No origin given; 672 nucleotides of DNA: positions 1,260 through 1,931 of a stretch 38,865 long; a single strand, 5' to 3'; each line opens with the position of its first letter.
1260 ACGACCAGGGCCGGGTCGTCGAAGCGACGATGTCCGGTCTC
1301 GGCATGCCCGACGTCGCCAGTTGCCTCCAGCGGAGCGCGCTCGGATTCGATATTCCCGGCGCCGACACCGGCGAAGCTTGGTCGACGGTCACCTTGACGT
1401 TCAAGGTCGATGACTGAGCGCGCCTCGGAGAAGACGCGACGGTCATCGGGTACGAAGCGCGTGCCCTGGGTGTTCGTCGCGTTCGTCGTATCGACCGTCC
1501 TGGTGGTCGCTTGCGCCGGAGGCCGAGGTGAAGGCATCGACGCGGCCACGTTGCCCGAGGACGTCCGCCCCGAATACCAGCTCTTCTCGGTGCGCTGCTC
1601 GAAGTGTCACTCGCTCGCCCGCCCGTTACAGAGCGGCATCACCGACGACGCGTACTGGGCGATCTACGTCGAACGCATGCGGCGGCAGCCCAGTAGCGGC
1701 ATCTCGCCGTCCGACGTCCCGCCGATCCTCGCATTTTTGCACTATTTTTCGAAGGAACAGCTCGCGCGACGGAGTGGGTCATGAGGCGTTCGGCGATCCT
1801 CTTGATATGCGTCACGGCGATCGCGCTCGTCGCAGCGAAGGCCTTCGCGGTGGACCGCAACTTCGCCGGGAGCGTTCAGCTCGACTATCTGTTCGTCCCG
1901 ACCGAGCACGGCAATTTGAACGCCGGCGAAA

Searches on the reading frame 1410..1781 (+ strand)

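Call 10: search_protein_families(library=pfam, proteins=[window:1410-1781:+], max_evalue=0.01)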
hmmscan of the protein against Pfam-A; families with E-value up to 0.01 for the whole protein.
window:1410-1781:+ (124 aa): 1 family
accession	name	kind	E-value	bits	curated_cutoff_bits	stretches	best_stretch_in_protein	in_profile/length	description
PF10643.14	Cytochrome-c551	-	0.0047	16.9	27.1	1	55-111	154-213/216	Photosystem P840 reaction-centre cytochrome c-551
